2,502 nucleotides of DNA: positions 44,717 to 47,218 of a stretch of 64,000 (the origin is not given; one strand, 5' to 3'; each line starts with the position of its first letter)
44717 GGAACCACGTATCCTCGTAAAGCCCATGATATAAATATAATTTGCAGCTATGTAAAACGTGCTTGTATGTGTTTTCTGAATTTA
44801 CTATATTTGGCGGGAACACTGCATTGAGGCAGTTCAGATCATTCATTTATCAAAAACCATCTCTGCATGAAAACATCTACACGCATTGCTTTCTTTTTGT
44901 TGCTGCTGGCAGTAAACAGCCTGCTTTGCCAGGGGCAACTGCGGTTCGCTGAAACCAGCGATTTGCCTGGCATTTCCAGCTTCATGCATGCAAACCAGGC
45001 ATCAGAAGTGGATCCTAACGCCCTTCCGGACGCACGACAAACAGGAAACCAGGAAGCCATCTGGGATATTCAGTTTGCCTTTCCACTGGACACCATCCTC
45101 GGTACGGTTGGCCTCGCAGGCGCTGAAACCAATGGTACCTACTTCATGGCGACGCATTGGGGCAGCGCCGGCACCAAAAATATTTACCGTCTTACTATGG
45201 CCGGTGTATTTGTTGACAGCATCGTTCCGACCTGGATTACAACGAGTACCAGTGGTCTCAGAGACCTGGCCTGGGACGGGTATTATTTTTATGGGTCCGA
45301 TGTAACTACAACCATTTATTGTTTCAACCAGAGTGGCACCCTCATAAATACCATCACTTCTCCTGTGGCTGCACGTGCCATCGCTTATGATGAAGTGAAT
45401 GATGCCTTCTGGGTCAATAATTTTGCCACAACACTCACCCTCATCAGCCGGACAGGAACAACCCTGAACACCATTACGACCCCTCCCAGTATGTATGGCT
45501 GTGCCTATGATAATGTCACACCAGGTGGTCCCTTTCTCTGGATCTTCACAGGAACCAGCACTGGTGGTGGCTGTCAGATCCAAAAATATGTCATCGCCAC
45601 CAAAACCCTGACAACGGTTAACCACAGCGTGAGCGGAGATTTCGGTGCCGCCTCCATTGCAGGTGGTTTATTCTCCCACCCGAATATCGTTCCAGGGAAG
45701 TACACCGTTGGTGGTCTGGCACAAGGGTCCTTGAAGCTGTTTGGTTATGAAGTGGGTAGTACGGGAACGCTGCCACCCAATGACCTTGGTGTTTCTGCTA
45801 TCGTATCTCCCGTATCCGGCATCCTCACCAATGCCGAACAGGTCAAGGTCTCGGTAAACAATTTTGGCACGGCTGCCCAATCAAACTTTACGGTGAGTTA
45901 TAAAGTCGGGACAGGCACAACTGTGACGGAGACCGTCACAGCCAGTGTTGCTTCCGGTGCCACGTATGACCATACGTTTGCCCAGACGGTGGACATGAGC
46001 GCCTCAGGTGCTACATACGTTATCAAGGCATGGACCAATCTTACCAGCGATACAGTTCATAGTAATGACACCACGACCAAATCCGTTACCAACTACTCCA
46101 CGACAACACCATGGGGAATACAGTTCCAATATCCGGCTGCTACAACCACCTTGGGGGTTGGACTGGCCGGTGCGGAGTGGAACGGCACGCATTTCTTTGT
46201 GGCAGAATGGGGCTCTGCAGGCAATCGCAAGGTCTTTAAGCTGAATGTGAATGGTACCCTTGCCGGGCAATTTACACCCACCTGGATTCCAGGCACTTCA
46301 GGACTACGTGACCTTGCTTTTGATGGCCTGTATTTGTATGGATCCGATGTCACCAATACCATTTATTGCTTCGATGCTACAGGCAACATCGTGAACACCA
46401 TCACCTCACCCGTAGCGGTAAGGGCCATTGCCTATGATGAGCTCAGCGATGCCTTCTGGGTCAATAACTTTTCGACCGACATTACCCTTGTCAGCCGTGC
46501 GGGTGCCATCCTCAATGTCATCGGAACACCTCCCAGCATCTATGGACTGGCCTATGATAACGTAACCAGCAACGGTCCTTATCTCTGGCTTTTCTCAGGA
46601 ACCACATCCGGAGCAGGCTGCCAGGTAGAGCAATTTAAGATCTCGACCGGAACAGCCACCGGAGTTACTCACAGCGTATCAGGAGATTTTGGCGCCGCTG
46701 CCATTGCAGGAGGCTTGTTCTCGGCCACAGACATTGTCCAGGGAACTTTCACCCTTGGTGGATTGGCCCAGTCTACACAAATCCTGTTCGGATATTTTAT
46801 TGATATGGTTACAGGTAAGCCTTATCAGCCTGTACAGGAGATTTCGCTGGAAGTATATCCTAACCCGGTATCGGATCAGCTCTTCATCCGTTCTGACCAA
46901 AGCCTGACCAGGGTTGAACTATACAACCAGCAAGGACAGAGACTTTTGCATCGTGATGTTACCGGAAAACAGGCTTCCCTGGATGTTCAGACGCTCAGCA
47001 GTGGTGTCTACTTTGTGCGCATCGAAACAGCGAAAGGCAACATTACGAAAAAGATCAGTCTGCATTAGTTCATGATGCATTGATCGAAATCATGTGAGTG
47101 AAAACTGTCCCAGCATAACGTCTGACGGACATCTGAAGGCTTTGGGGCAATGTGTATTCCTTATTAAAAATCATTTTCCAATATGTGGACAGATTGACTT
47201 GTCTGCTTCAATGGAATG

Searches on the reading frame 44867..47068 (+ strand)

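Call 14: search_protein_families(library=pfam, proteins=[window:44867-47068:+], max_evalue=0.001)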
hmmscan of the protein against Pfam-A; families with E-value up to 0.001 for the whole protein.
window:44867-47068:+ (733 aa): 2 families
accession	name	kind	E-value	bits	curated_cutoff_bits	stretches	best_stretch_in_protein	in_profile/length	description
PF18962.6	Por_Secre_tail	-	2e-15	57.3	27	1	663-730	1-73/75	Secretion system C-terminal sorting domain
PF07705.17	CARDB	-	8.5e-05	23.1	22.7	1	305-393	2-86/101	CARDB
